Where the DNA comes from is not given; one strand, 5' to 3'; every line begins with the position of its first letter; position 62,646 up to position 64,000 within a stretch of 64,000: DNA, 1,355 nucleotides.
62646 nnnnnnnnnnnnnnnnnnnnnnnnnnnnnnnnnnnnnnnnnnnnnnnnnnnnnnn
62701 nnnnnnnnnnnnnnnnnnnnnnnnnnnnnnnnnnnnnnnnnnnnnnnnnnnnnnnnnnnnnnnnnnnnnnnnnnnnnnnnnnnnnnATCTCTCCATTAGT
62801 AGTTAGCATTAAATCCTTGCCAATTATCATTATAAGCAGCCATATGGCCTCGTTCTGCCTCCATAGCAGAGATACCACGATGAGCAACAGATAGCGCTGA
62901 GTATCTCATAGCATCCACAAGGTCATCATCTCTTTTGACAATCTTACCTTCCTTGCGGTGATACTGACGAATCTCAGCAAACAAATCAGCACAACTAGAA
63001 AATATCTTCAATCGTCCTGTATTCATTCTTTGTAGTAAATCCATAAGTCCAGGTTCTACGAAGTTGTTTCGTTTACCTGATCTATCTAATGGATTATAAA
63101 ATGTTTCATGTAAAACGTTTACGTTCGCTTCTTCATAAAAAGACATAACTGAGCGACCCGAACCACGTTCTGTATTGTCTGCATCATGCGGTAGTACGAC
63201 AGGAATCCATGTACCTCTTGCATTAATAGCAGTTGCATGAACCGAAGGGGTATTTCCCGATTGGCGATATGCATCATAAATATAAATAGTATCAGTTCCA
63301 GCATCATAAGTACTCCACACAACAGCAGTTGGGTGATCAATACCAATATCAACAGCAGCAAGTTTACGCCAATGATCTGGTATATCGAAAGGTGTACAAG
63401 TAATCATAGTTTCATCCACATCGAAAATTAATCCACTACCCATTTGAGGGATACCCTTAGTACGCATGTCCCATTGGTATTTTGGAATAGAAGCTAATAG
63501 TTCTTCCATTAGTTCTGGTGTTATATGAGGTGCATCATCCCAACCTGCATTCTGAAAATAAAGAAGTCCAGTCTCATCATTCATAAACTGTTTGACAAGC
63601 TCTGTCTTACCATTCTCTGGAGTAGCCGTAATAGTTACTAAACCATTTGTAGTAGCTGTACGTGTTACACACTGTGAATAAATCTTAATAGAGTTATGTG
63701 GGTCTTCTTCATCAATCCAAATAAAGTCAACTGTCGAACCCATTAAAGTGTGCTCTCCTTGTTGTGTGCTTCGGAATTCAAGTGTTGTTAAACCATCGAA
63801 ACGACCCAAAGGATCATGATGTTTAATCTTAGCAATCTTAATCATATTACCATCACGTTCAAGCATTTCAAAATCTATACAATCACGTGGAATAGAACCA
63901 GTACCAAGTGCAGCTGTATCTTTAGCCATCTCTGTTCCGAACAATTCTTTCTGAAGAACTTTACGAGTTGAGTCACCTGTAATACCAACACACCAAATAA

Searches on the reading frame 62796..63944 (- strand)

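Call 70: search_protein_families(library=pfam, proteins=[window:62796-63944:-], max_evalue=0.001)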
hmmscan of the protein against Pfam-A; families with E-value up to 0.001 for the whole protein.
window:62796-63944:- (382 aa): 2 families
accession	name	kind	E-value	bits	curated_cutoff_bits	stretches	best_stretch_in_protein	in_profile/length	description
PF17289.8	Terminase_6C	-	1.1e-16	61.6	22.6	1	197-349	2-151/155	Terminase RNaseH-like domain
PF03237.21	Terminase_6N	-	6.4e-14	52.5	22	1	13-178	49-212/215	Terminase large subunit, T4likevirus-type, N-terminal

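Call 71: search_protein_families(library=phrogs, proteins=[window:62796-63944:-], max_evalue=0.00001)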
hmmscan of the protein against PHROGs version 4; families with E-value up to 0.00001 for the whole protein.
window:62796-63944:- (382 aa): 4 families
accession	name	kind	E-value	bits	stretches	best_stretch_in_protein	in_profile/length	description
phrog_2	-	head and packaging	3.6e-28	99.8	1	37-354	345-593/807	terminase large subunit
phrog_5653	-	head and packaging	7.2e-28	98.6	1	168-357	5-184/199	terminase large subunit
phrog_31467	-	unknown function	8.1e-19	69.1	1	14-143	132-255/261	-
phrog_30463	-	unknown function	4.2e-12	47.6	1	293-351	12-71/101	-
